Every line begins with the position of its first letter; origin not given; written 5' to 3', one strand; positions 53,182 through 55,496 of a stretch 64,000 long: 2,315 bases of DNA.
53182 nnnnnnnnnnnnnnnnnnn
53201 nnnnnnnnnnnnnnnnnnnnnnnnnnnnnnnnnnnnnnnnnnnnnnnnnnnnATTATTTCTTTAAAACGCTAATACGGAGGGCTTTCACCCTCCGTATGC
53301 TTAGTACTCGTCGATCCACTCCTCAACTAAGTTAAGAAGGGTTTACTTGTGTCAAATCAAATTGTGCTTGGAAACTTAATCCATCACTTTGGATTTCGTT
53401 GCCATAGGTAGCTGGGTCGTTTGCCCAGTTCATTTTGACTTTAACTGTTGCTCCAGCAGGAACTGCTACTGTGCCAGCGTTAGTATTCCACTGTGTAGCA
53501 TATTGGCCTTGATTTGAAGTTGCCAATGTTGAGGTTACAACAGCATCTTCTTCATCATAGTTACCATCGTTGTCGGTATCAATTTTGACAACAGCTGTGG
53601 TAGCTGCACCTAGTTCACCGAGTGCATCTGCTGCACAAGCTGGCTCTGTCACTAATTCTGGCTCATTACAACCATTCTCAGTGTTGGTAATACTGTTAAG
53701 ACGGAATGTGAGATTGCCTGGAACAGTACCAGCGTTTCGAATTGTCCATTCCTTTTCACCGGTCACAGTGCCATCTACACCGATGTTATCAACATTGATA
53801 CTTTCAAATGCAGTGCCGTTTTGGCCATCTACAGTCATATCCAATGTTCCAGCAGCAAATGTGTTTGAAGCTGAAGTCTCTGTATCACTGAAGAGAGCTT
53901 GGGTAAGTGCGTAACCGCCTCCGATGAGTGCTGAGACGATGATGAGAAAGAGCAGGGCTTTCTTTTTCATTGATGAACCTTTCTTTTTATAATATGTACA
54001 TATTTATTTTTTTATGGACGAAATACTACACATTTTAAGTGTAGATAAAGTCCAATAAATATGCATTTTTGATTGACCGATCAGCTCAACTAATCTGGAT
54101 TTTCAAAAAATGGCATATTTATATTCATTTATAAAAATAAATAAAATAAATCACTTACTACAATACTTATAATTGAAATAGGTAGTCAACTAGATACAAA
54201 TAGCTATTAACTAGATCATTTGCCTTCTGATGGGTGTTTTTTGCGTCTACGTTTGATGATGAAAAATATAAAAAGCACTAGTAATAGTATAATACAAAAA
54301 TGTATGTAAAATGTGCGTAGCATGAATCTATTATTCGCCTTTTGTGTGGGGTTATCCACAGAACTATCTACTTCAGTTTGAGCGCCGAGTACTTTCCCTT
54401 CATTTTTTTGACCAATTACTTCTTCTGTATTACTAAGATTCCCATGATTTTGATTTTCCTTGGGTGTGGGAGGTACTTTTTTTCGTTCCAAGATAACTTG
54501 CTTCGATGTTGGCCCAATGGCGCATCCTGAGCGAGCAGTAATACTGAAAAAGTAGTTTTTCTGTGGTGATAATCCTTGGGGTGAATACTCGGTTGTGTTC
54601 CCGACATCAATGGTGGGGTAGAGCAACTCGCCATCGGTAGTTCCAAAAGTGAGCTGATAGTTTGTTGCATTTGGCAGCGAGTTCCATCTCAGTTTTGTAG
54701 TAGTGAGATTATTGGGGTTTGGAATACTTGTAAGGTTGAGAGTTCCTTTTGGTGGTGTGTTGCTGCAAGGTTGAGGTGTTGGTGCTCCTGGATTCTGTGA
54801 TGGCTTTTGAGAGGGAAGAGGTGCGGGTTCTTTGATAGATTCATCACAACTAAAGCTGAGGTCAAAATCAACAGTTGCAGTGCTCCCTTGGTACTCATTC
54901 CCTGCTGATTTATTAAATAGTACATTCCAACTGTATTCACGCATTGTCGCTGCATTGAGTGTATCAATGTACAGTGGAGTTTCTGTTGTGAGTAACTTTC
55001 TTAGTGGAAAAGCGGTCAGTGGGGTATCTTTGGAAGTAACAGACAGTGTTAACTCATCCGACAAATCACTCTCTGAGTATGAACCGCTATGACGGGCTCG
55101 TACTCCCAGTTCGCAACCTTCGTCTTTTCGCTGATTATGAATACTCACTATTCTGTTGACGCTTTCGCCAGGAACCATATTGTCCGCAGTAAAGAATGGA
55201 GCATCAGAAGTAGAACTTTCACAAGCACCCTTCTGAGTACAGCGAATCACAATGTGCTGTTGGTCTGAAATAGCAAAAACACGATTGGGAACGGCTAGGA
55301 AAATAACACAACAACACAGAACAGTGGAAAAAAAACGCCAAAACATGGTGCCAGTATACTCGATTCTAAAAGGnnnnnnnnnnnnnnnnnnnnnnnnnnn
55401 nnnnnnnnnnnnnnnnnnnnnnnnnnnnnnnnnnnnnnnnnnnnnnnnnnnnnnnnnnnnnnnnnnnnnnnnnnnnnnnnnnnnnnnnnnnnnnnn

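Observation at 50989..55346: SipW/TasA-like surface-fibre system: two SipW peptidases, three TasA/camelysin-like subunits and a TM-anchored TasA-like + FN3 protein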

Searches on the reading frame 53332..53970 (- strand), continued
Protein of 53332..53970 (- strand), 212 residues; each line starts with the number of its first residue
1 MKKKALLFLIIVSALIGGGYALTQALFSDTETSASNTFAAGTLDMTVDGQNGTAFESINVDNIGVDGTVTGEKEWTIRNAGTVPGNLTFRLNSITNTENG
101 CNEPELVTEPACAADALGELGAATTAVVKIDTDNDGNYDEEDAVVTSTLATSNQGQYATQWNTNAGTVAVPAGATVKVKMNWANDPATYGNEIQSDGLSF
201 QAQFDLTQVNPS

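Call 40: find_related_loci(query=A3, collection=genome_contigs, flank=7000)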
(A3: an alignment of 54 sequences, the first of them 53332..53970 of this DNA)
Query A3 (212 aa) in genome_contigs; peptide patterns used: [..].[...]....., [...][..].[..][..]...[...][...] (x = any residue, [..] = any of these).
203 stretches matched a pattern; 131 encode a relative of the query (tblastn E <= 1e-3); the best 80 are kept; 79 distinct loci.
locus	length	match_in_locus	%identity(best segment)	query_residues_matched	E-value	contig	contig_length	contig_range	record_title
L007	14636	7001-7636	99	1-212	8e-138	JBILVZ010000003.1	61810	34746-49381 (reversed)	MAG: Methylococcaceae bacterium isolate ME2018-08-25_3300042355_group8_bin66 Rohwer_bin1527_scaffold_28_c1, whole genome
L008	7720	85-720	73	1-211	6e-99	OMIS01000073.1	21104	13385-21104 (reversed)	bacterium isolate AM_0466 genome assembly, contig: AM_0466_73, whole genome shotgun sequence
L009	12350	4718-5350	75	1-211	8e-97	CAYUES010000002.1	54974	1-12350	MAG TPA_asm: uncultured Pseudomonadales bacterium isolate SRP329715_co2_11 genome assembly, contig: NODE_1205_length_549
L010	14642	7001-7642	68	1-212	1e-95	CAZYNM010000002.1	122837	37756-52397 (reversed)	MAG TPA_asm: uncultured Pseudomonadales bacterium isolate SRP292972_co1_113 genome assembly, contig: NODE_166_length_122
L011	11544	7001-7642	65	1-212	7e-80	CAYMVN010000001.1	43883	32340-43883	MAG TPA_asm: uncultured Pseudomonadales bacterium isolate SRP286056_co2_111 genome assembly, contig: NODE_1003_length_43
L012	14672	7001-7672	55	2-211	9e-74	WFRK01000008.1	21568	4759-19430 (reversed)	MAG: Candidatus Microgenomates bacterium isolate S014_60 k151_117650, whole genome shotgun sequence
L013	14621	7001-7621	58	3-212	6e-70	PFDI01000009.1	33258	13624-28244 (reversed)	MAG: Candidatus Pacebacteria bacterium CG10_big_fil_rev_8_21_14_0_10_44_54 CG10_8_21_14_0.10_scaffold_921_c, whole genom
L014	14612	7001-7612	57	3-212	4e-69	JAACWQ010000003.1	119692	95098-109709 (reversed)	MAG: Candidatus Paceibacterota bacterium isolate CG_2015-01t_44_17 CG_2015-01t_curated_scaffold_32, whole genome shotgun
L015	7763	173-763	60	20-212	2e-68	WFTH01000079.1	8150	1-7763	MAG: Candidatus Microgenomates bacterium isolate S139_139 k151_514994, whole genome shotgun sequence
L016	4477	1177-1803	57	1-212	2e-68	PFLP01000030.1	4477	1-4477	MAG: Candidatus Pacebacteria bacterium CG_4_10_14_0_8_um_filter_42_14 CG_4_10_14_0.8_um_filter_scaffold_14853_c, whole g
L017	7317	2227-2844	55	1-212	2e-68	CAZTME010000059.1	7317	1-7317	MAG TPA_asm: uncultured Pseudomonadales bacterium isolate SRP093185_co1_155 genome assembly, contig: NODE_7665_length_73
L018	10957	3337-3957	57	3-212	5e-65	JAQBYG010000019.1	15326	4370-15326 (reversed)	MAG: bacterium isolate casp150-mb.307 NODE_9986_length_15326_cov_0.095160, whole genome shotgun sequence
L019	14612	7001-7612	55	1-212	2e-63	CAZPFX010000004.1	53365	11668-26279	MAG TPA_asm: uncultured Pseudomonadales bacterium isolate SRP118108_co5_543 genome assembly, contig: NODE_342_length_533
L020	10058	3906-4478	55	22-211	8e-63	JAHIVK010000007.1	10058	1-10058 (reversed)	MAG: Patescibacteria group bacterium isolate MM_PC_MetaG.mb.77 MM_PC_MetaG.mb.77_k141_214651, whole genome shotgun seque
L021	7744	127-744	51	2-212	1e-62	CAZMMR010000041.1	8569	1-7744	MAG TPA_asm: uncultured Pseudomonadales bacterium isolate SRP141376_co2_351 genome assembly, contig: NODE_15010_length_8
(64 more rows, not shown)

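Call 70: list_cluster_members(proteins=[window:53332-53970:-, window:47880-50138:-, window:52171-52746:-])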
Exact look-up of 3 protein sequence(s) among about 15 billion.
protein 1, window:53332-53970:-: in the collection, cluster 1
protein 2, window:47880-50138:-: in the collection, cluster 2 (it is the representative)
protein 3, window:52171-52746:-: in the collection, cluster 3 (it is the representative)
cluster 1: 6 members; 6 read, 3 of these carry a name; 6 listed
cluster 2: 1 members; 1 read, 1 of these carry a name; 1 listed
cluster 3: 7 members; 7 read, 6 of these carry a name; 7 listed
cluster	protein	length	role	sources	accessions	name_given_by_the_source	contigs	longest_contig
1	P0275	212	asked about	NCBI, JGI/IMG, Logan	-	hypothetical protein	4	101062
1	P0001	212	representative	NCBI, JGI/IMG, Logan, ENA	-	spore coat-associated protein N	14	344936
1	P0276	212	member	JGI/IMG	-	hypothetical protein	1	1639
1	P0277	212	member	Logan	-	-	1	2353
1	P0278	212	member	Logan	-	-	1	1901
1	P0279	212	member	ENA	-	-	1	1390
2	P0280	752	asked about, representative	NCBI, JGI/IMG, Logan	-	valyl-tRNA synthetase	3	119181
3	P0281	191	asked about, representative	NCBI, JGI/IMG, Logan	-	hypothetical protein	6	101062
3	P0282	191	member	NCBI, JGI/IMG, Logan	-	hypothetical protein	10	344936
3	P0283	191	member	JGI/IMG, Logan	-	hypothetical protein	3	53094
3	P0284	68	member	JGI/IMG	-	hypothetical protein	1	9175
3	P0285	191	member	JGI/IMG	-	hypothetical protein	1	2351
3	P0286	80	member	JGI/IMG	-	hypothetical protein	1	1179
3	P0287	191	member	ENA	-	-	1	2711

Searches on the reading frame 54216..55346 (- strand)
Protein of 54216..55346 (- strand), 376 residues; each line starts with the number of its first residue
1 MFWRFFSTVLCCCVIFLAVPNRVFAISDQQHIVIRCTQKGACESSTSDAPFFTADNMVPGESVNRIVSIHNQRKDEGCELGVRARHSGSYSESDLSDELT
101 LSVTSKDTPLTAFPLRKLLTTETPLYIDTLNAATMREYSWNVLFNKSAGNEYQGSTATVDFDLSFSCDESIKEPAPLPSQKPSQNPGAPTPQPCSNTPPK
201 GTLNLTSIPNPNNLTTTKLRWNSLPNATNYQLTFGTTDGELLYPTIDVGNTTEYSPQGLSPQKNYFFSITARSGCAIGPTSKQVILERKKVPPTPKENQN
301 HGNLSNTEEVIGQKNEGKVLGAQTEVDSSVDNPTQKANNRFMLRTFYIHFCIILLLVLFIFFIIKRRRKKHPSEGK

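Call 3: search_protein_families(library=pfam, proteins=[window:54216-55346:-], max_evalue=1)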
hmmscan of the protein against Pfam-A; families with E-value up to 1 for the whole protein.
window:54216-55346:- (376 aa): 2 families
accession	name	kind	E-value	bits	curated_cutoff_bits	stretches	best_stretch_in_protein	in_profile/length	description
PF00041.27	fn3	-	5.3e-06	27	25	1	212-284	11-81/84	Fibronectin type III domain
PF06024.17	Orf78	-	0.00017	22.3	29.4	1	311-371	33-93/101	Orf78 (ac78)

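Call 4: search_protein_families(library=ncbifam, proteins=[window:54216-55346:-], max_evalue=1)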
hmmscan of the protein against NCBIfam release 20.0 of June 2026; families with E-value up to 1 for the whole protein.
window:54216-55346:- (376 aa): 2 families
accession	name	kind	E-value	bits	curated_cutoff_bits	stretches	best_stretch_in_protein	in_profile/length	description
NF045846.1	MSC0882_dom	subfamily_domain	0.0002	20.6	60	1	323-369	198-243/244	MSC_0882 family membrane protein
NF047763.1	LIC_10572_fam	equivalog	0.061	13.3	200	1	296-376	44-118/205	LIC_10572 family protein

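Call 15: find_encoding_contigs(protein=window:54216-55346:-, flank=10000, max_places=4)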
Protein window:54216-55346:- (376 aa): 1 contig read that carries it; 1 place shown.
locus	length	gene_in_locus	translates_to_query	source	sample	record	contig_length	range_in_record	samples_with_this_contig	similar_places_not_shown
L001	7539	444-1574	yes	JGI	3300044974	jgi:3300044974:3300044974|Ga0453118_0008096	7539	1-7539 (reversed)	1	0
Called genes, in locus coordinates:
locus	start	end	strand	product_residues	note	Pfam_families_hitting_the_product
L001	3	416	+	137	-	?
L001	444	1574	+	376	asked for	PF00041:fn3 (weak)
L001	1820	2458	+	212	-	PF12389:Peptidase_M73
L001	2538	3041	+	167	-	PF00717:Peptidase_S24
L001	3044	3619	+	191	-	-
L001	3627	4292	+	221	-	-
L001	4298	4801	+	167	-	PF10502:Peptidase_S26 (weak), PF00717:Peptidase_S24 (weak)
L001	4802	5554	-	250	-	PF01145:Band_7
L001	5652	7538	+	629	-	?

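Call 16: find_homologous_proteins(query=window:54216-55346:-)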
Query window:54216-55346:- (376 aa): 3 proteins with E <= 0.001 among 1282 candidates.
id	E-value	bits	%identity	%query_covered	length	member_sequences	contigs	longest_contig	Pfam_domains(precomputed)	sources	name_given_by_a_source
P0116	8.1e-247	836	98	99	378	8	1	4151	PF00041.28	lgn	-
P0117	1.9e-98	348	45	100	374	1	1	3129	-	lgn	-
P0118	1.5e-65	240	37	99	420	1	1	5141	PF00041.28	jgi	jgi:hypothetical protein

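Call 20: search_solved_structures(query=A4, max_evalue=1, show_alignments=1)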
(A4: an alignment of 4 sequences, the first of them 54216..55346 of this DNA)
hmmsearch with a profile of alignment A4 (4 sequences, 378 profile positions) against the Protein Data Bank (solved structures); distinct sequences matched with E-value up to 1: 56.
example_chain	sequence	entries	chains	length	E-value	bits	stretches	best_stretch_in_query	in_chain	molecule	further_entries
4yh7_A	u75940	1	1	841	1.5e-12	50.3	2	212-324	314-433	Receptor-type tyrosine-protein phosphatase delta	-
6tpw_A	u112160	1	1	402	8.7e-08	34.6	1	211-289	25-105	Receptor-type tyrosine-protein phosphatase F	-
4yfe_A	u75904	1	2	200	1.2e-07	34.2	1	212-325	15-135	Receptor-type tyrosine-protein phosphatase delta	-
3mpc_A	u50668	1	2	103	7.6e-07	31.5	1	203-291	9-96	Fn3-like protein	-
4yfg_B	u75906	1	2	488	1.4e-06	30.7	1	211-324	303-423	Receptor-type tyrosine-protein phosphatase delta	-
4yfd_A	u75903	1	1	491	2e-06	30.1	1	212-324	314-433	Receptor-type tyrosine-protein phosphatase delta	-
5e55_A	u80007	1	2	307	6.1e-06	28.5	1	198-287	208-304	Contactin-6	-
1tdq_A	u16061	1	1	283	9.9e-06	27.8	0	213-273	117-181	Tenascin-R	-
4u3h_A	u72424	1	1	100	1.7e-05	27.1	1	213-282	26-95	FN3con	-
4pbx_A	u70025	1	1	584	4.4e-05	25.7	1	211-311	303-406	Receptor-type tyrosine-protein phosphatase S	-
5g56_A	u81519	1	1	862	8.5e-05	24.8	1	203-292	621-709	CARBOHYDRATE BINDING FAMILY 6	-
4y61_A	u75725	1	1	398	0.0001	24.5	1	211-288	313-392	Receptor-type tyrosine-protein phosphatase delta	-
7ceg_A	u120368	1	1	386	0.00011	24.4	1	211-287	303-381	Isoform C of Receptor-type tyrosine-protein phosphatase delta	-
2dju_A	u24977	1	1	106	0.00017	23.8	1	210-285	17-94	Receptor-type tyrosine-protein phosphatase F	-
5xwt_A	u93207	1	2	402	0.00018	23.7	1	211-285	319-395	Receptor-type tyrosine-protein phosphatase delta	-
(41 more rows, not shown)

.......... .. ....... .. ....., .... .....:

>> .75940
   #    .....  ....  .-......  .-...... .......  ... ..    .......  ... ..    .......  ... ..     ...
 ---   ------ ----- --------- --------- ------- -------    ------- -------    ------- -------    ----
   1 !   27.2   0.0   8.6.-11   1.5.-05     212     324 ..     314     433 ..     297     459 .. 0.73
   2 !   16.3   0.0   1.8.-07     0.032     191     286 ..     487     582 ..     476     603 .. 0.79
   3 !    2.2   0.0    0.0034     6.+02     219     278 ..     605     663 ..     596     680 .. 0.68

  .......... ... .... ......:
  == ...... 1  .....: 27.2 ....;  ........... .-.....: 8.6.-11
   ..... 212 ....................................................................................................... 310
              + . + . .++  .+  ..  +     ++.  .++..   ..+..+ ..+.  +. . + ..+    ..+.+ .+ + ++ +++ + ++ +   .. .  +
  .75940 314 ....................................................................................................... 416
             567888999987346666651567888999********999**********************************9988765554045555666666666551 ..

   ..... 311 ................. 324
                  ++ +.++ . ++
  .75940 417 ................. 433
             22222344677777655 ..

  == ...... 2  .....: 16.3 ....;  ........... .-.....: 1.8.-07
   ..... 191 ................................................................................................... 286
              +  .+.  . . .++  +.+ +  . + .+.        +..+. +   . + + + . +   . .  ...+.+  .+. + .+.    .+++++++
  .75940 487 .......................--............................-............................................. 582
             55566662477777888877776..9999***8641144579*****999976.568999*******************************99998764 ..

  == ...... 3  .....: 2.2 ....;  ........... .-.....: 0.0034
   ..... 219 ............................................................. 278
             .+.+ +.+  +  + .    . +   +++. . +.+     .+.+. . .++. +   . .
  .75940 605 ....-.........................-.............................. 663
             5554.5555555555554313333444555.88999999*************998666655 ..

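Call 22: find_homologous_proteins(query=A4, max_evalue=0.01)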
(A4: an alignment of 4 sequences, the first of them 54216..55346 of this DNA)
Query A4 (4 sequences) (376 aa, profile of the alignment): 9 proteins with E <= 0.01 among 4688 candidates.
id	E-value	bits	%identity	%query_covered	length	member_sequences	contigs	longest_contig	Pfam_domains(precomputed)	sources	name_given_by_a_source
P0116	4.4e-215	732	98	99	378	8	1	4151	PF00041.28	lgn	-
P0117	3.6e-189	646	45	100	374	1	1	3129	-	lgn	-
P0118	4.3e-175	600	37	99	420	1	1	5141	PF00041.28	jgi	jgi:hypothetical protein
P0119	7.0e-143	494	35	98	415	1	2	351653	PF00041.28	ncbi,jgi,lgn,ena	jgi:hypothetical protein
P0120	7.6e-142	491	36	99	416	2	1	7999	PF00041.28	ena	-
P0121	2.3e-4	38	24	19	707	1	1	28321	PF16655.13,PF25788.3,PF00041.28,PF16656.12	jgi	-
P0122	1.6e-3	36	36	18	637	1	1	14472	PF07495.20,PF22352.3,PF17963.8,PF17892.8,PF17803.8,PF02018.24,PF00041.28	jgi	-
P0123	1.6e-3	35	36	18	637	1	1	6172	PF07495.20,PF17963.8,PF17892.8,PF17803.8,PF02018.24,PF00041.28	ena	-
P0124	3.9e-3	34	36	18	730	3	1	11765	PF07495.20,PF22352.3,PF17963.8,PF17892.8,PF17803.8,PF00041.28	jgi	-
